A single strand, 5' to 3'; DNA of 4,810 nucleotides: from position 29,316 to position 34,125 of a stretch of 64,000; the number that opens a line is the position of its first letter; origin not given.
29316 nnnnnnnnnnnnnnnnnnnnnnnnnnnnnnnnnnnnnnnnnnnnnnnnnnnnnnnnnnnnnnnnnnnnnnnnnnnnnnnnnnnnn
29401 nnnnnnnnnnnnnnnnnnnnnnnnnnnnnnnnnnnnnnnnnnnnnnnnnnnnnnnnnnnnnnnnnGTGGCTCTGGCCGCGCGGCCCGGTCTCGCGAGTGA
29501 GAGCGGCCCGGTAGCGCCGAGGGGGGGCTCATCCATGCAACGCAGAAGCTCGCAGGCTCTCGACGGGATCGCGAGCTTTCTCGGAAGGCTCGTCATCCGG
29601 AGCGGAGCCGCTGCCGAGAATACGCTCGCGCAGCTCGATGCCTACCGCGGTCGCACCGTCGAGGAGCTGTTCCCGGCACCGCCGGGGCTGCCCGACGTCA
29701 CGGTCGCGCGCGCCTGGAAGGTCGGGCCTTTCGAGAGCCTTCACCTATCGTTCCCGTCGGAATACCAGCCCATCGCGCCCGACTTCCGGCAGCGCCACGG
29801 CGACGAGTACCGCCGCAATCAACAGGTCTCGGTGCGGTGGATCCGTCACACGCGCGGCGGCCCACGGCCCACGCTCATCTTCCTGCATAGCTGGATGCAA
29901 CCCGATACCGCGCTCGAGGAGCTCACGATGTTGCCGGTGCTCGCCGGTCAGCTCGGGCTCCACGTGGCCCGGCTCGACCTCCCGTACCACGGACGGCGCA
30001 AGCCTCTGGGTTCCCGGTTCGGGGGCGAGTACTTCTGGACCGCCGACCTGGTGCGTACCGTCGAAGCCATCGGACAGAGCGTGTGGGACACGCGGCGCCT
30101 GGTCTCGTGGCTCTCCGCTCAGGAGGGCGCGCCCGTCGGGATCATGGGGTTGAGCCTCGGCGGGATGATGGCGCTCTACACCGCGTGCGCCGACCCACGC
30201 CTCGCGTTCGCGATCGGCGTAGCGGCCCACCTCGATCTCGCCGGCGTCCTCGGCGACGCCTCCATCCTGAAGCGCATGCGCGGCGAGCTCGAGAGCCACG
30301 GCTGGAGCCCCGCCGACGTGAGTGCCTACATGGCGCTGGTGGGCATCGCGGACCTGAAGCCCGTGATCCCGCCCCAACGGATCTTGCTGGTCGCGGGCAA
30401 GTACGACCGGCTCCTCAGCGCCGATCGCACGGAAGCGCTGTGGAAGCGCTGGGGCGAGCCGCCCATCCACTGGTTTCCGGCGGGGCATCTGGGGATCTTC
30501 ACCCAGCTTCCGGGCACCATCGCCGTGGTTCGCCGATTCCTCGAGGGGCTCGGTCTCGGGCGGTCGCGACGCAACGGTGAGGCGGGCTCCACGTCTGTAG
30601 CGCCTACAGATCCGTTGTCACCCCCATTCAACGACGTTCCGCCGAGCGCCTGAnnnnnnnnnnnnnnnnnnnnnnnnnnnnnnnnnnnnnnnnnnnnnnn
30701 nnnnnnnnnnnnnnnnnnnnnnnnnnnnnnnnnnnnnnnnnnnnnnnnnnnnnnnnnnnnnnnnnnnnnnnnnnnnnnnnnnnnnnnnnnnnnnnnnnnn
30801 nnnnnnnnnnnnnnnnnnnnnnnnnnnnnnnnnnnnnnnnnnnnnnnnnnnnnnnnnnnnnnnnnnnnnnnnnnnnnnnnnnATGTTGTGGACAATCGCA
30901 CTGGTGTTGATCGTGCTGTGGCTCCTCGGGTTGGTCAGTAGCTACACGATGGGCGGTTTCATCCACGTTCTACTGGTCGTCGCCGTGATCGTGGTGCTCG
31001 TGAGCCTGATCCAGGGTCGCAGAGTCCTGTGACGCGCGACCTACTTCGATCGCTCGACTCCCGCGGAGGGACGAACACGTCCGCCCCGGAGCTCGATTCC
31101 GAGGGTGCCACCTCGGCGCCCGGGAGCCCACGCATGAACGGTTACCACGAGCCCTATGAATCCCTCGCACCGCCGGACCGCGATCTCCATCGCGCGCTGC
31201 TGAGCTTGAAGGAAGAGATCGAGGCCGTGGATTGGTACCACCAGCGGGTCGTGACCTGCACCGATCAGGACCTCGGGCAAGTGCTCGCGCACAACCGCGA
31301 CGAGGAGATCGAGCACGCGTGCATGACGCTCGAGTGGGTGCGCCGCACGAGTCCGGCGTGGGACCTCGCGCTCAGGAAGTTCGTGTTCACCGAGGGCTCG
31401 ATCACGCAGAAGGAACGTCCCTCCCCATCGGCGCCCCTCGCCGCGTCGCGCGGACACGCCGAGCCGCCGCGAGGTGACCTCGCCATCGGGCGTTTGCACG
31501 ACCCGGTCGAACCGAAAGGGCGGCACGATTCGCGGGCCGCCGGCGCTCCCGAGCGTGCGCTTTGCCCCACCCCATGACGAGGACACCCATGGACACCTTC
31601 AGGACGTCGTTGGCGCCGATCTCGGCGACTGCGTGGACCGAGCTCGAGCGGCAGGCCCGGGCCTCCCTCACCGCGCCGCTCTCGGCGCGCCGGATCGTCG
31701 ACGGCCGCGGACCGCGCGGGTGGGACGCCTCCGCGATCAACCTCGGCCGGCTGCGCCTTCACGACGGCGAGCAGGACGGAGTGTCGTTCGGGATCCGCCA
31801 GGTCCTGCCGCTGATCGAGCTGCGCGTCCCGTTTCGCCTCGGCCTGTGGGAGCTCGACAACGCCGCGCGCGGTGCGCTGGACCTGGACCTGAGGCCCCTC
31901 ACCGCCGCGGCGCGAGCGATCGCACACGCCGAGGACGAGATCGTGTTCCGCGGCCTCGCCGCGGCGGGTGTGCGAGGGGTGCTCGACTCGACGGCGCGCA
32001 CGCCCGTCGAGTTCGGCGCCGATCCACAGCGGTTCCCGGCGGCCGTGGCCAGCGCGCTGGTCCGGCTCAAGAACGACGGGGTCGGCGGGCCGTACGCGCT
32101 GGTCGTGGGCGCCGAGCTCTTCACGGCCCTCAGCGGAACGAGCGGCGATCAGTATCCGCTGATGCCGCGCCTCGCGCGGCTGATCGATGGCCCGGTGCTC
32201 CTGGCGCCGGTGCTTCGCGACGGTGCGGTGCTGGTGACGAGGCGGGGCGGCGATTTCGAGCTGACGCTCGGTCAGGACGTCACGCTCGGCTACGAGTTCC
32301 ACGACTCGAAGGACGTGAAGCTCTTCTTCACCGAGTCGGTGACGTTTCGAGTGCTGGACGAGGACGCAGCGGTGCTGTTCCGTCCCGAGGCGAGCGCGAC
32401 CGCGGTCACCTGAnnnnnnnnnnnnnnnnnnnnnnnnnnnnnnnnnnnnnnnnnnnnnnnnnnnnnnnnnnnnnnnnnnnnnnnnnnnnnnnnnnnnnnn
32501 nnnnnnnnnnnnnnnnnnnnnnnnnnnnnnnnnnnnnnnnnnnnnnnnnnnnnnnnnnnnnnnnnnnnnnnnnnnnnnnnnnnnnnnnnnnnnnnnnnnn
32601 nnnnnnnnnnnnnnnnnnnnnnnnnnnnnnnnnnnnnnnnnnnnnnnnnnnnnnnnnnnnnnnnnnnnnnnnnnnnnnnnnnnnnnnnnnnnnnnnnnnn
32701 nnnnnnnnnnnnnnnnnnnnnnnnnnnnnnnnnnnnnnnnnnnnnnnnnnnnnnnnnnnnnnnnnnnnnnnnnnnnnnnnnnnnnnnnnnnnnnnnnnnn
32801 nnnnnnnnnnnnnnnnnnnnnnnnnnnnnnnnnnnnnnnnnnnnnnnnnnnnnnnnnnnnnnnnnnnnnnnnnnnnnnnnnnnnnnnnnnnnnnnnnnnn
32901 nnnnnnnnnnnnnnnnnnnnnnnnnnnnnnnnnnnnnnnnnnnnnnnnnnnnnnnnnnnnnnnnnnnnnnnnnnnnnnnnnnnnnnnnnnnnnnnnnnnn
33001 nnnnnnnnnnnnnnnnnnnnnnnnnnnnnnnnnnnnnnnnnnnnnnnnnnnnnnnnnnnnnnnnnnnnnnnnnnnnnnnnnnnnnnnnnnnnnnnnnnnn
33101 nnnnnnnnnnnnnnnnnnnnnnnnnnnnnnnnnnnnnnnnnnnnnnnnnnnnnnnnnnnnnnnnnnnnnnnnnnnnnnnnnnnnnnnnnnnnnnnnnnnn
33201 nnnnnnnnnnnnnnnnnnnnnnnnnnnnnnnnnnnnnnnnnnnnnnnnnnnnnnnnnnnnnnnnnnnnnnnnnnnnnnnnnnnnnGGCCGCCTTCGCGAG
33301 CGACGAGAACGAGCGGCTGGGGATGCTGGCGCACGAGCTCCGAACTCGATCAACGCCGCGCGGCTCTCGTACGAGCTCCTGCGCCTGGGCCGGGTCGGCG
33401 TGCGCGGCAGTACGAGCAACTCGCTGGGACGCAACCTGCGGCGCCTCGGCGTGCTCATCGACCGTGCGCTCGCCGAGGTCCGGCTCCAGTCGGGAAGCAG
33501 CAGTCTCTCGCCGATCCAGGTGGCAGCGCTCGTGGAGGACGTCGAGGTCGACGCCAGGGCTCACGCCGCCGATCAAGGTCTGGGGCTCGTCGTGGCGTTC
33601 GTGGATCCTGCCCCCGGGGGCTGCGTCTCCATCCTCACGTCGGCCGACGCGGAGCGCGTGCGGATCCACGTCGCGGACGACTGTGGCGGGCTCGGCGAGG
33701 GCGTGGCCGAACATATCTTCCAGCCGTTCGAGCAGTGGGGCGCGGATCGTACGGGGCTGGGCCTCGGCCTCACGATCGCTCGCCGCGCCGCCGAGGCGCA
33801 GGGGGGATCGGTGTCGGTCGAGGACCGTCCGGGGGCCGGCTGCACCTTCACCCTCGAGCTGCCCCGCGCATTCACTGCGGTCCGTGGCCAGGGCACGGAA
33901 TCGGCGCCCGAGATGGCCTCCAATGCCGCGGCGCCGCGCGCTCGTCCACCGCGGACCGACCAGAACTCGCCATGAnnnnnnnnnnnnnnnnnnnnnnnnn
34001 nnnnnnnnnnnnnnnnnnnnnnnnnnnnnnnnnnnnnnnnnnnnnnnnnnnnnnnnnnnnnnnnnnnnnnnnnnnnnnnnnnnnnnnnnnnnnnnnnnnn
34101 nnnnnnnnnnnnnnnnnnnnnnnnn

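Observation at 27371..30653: Sigma-54-preceded module: DUF3309 micro-protein, B12-binding radical SAM enzyme (DUF4070 type), alpha/beta hydrolase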

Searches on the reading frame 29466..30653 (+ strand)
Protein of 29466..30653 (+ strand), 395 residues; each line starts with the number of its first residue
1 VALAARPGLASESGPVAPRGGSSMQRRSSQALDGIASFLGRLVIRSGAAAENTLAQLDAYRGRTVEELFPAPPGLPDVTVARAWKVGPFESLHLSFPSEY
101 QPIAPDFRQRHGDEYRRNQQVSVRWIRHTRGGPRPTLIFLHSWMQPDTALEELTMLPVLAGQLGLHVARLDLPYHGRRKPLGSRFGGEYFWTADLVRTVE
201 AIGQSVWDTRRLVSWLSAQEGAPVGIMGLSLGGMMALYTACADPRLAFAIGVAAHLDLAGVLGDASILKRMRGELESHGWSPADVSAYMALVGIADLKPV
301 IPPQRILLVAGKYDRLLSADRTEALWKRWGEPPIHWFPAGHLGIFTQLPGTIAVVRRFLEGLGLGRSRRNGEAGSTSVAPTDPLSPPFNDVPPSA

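Call 4: search_protein_families(library=pfam, proteins=[window:29466-30653:+], max_evalue=0.01)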
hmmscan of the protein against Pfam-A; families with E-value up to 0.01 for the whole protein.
window:29466-30653:+ (395 aa): 4 families
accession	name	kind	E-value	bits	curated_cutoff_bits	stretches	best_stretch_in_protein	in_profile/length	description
PF09752.15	ABHD18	-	2.4e-06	27.4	21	1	170-252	127-205/351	Alpha/beta hydrolase domain containing 18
PF00561.26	Abhydrolase_1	-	0.001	19.2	25.8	1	135-244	1-91/245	alpha/beta hydrolase fold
PF00326.27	Peptidase_S9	-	0.0041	17.1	22.6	1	224-317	66-158/213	Prolyl oligopeptidase family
PF00756.26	Esterase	-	0.005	17.1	22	1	218-326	108-207/251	Putative esterase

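Call 14: search_protein_families(library=ncbifam, proteins=[window:29535-30653:+], max_evalue=0.01)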
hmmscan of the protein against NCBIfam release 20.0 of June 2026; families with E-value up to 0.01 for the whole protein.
window:29535-30653:+ (372 aa): 2 families
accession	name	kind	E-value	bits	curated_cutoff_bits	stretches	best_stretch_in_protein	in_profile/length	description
NF047337.1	hydrolase_RcgR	subfamily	6.1e-15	55.1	182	1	112-226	105-214/332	RcgR family putative quorum lactone hydrolase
NF050058.1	e_dPHAscl_type1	hypoth_equivalog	9.7e-08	31.8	150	1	109-307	20-205/276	extracellular catalytic domain type 1 short-chain-length polyhydroxyalkanoate depolymerase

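Call 72: find_homologous_proteins(query=window:29535-30653:+)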
Query window:29535-30653:+ (372 aa): 220 proteins with E <= 0.001 among 8000 candidates; the best 120 are listed.
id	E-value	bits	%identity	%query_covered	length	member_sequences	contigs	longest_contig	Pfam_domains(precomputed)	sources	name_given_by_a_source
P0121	1.6e-249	845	100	100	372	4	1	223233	PF09752.16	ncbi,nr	ncbi:MAG: alpha/beta hydrolase family protein [Deltaproteobacteria bacterium]|nr:alpha/beta hydrolas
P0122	5.9e-198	676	85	93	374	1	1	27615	-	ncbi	-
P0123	6.8e-187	639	78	96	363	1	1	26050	PF09752.16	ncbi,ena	-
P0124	8.9e-135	468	63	90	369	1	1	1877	PF09752.16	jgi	jgi:dienelactone hydrolase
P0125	1.7e-129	450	61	90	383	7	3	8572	PF09752.16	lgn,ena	-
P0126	3.7e-129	449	59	97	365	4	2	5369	-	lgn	-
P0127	1.2e-128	448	59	95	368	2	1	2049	PF09752.16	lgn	-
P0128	6.1e-127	442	61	90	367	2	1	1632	-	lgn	-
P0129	3.8e-126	439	61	90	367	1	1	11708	-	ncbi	-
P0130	3.8e-125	436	59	90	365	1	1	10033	PF00326.28,PF03959.20,PF00561.27,PF09752.16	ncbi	-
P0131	4.9e-113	396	52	98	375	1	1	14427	PF09752.16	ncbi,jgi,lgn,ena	-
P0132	4.3e-112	393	52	92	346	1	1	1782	PF02129.25,PF00326.28,PF09752.16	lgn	-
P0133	1.5e-110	388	54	92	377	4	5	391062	PF09752.16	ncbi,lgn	ncbi:MAG: alpha/beta hydrolase family protein [bacterium]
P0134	3.2e-107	377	53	92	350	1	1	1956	PF02129.25,PF00561.27,PF09752.16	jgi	-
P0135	6.3e-107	376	50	92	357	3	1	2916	PF02129.25,PF12697.14,PF00561.27,PF09752.16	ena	-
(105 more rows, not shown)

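Call 73: find_encoding_contigs(protein=P0123, flank=8000, max_places=2)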
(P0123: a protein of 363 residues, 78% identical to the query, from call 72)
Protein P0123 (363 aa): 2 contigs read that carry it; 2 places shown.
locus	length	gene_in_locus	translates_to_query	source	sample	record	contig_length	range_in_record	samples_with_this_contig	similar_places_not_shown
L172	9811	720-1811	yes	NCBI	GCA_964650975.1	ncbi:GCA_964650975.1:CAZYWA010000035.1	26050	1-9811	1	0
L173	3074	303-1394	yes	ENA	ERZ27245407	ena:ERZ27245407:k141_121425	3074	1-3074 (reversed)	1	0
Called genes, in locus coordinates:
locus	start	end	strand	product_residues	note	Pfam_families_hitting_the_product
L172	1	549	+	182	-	?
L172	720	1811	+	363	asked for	PF09752:ABHD18 (faint)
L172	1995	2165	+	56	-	PF05532:CsbD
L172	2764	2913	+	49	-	PF18919:DUF5670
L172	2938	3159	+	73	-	-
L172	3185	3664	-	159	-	-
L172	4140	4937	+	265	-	PF00990:GGDEF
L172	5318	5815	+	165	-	-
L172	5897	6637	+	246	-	PF09335:VTT_dom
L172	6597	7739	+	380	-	PF07992:Pyr_redox_2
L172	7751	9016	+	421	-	PF10091:Glycoamylase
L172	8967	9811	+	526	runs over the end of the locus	PF01262:AlaDh_PNT_C (faint), PF01134:GIDA, PF01494:FAD_binding_3 (faint), PF07992:Pyr_redox_2, PF12831:FAD_oxidored (weak), PF13450:NAD_binding_8 (faint), PF00070:Pyr_redox, PF02852:Pyr_redox_dim, +1 more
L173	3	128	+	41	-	?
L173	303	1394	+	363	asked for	PF09752:ABHD18 (faint)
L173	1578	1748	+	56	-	PF05532:CsbD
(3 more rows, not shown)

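Call 74: find_encoding_contigs(protein=P0129, flank=6000, max_places=2)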
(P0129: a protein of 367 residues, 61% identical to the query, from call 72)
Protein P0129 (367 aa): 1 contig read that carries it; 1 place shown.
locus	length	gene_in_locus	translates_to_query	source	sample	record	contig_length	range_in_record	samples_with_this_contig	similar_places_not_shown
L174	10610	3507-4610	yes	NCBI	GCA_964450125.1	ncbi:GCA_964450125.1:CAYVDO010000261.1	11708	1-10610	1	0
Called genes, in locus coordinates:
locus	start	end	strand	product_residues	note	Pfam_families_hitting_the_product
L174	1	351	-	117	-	?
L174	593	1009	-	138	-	PF13744:HTH_37, PF13560:HTH_31, PF01381:HTH_3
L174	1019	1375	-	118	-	PF05973:Gp49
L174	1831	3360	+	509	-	PF17897:VCPO_N, PF01569:PAP2 (weak), PF22778:VCPO_2nd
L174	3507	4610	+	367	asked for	-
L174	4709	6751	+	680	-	PF00884:Sulfatase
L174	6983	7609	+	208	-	PF00015:MCPsignal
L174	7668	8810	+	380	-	-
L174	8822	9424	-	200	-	-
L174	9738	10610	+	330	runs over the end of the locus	PF13472:Lipase_GDSL_2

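Call 75: find_encoding_contigs(protein=P0133, flank=6000, max_places=2)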
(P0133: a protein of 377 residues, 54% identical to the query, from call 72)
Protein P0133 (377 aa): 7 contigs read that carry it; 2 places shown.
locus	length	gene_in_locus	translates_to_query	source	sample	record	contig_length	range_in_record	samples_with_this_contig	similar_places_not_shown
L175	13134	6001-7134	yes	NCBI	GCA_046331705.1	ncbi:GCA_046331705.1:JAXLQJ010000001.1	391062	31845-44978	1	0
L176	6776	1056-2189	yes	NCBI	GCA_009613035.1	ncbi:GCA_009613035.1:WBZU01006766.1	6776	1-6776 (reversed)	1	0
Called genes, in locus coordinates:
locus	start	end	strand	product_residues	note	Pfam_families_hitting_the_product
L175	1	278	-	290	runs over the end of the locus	PF01738:DLH, PF00326:Peptidase_S9 (faint)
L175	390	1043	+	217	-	PF02798:GST_N, PF13417:GST_N_3, PF13409:GST_N_2, PF13410:GST_C_2 (faint)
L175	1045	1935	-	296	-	PF04199:Cyclase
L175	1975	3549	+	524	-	PF00150:Cellulase, PF02449:Glyco_hydro_42 (faint), PF18564:Glyco_hydro_5_C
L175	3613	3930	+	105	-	PF00581:Rhodanese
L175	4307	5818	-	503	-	PF01554:MatE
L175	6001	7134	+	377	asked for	PF09752:ABHD18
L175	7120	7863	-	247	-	-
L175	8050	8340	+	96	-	-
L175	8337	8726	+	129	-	-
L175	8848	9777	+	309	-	PF19300:BPD_transp_1_N, PF00528:BPD_transp_1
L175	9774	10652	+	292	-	PF12911:OppC_N, PF00528:BPD_transp_1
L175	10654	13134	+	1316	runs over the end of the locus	-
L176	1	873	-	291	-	?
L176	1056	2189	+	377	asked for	PF09752:ABHD18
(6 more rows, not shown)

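Call 101: list_cluster_members(proteins=[P0001, P0018, P0028, P0037, P0066, P0079, P0106, P0121])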
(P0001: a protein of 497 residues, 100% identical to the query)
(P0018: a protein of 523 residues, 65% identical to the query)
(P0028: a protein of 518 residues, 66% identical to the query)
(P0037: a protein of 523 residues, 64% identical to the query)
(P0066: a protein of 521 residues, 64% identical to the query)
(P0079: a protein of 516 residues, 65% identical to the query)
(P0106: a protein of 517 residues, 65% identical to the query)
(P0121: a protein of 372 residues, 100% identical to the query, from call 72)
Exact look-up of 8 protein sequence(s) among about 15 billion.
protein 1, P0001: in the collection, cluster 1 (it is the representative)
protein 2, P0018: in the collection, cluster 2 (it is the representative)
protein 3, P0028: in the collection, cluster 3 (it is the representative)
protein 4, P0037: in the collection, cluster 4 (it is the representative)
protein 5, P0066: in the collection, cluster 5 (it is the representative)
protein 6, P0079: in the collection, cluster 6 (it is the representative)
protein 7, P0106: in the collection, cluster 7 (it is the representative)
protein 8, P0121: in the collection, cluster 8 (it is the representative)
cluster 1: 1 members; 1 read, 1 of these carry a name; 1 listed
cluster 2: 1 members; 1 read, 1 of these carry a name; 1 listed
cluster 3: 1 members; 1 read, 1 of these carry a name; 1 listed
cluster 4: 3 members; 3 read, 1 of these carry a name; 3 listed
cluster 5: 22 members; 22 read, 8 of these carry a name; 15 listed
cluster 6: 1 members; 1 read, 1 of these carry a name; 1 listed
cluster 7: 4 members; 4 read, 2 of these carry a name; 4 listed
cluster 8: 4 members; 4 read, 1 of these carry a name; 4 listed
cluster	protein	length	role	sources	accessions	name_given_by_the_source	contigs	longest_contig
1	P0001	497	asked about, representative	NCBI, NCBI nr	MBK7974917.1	MAG: B12-binding domain-containing radical SAM protein [Deltaproteobacteria bacterium] | B12-binding domain-containing radical SAM protein [Deltaproteobacteria bacterium]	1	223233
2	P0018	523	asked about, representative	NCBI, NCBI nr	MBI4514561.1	MAG: DUF4070 domain-containing protein [Deltaproteobacteria bacterium] | DUF4070 domain-containing protein [Deltaproteobacteria bacterium]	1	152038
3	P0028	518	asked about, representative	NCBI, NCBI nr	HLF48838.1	MAG TPA: B12-binding domain-containing radical SAM protein [Methylomirabilota bacterium] | B12-binding domain-containing radical SAM protein [Methylomirabilota bacterium]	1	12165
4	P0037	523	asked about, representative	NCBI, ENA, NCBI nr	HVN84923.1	MAG TPA: radical SAM protein [Candidatus Binatia bacterium] | radical SAM protein [Candidatus Binatia bacterium]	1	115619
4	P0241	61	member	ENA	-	-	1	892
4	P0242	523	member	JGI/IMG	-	-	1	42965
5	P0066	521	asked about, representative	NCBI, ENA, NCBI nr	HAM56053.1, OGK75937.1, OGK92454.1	MAG TPA: B12-binding domain-containing radical SAM protein [Candidatus Rokubacteria ... | MAG: hypothetical protein A2X53_23305 [Candidatus Rokubacteria bacterium GWA2_70_23]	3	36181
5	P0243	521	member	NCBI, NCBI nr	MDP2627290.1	MAG: radical SAM protein [Candidatus Rokubacteria bacterium] | radical SAM protein [Candidatus Rokubacteria bacterium]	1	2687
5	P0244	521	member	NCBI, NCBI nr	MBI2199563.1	MAG: B12-binding domain-containing radical SAM protein [Candidatus Rokubacteria bacterium] | B12-binding domain-containing radical SAM protein [Candidatus Rokubacteria bacterium]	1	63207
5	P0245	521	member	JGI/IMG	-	radical SAM superfamily enzyme YgiQ (UPF0313 family)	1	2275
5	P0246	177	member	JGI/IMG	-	hypothetical protein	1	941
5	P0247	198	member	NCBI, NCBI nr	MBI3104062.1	MAG: cobalamin B12-binding domain-containing protein [Candidatus Rokubacteria bacterium] | cobalamin B12-binding domain-containing protein [Candidatus Rokubacteria bacterium]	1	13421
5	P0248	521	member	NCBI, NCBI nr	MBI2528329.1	MAG: B12-binding domain-containing radical SAM protein [Candidatus Rokubacteria bacterium] | B12-binding domain-containing radical SAM protein [Candidatus Rokubacteria bacterium]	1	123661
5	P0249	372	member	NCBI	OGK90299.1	MAG: B12-binding domain-containing radical SAM protein, partial [Candidatus Rokubacteria ...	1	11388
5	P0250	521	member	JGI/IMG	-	-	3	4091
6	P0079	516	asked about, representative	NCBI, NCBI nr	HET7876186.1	MAG TPA: B12-binding domain-containing radical SAM protein [Methylomirabilota bacterium] | B12-binding domain-containing radical SAM protein [Methylomirabilota bacterium]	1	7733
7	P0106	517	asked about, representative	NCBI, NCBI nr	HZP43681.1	MAG TPA: radical SAM protein [Candidatus Binatia bacterium] | radical SAM protein [Candidatus Binatia bacterium]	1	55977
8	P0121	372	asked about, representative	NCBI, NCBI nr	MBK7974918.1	MAG: alpha/beta hydrolase family protein [Deltaproteobacteria bacterium] | alpha/beta hydrolase family protein [Deltaproteobacteria bacterium]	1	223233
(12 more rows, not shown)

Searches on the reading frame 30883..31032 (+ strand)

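Call 4: search_protein_families(library=pfam, proteins=[window:30883-31032:+], max_evalue=0.01)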
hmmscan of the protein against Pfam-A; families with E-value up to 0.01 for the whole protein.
window:30883-31032:+ (49 aa): 1 family
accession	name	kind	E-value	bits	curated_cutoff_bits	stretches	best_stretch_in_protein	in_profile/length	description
PF18919.5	DUF5670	-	3.2e-16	59.6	23.5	1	1-44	1-43/43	Family of unknown function (DUF5670)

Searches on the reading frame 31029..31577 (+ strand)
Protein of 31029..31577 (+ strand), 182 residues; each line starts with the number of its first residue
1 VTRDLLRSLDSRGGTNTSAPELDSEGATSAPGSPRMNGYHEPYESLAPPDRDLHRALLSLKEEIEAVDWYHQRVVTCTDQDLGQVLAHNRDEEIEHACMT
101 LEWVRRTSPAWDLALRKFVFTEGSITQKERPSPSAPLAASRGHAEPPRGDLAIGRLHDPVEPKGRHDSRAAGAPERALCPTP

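Call 4: search_protein_families(library=pfam, proteins=[window:31029-31577:+], max_evalue=0.01)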
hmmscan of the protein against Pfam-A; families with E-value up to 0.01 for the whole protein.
window:31029-31577:+ (182 aa): 1 family
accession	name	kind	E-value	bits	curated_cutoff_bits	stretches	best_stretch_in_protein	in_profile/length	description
PF22277.2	EncFtn-like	-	1.2e-37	128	27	1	39-122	2-85/85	EncFtn-like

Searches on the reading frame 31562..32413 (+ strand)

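Call 4: search_protein_families(library=pfam, proteins=[window:31562-32413:+], max_evalue=0.01)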
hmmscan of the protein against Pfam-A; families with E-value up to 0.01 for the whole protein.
window:31562-32413:+ (283 aa): 1 family
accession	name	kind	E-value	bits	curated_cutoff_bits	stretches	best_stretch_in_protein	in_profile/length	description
PF04454.18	Linocin_M18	-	3.2e-81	272.7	24.3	1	10-261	1-253/253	Encapsulating protein for peroxidase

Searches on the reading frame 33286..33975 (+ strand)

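Call 41: search_protein_families(library=pfam, proteins=[window:33286-33975:+], max_evalue=0.001)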
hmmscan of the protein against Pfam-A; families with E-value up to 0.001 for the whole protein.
window:33286-33975:+ (229 aa): 1 family
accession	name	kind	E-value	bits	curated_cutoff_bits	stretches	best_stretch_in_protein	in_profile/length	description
PF02518.31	HATPase_c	-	3.5e-15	56.8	26.4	1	109-194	22-109/111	Histidine kinase-, DNA gyrase B-, and HSP90-like ATPase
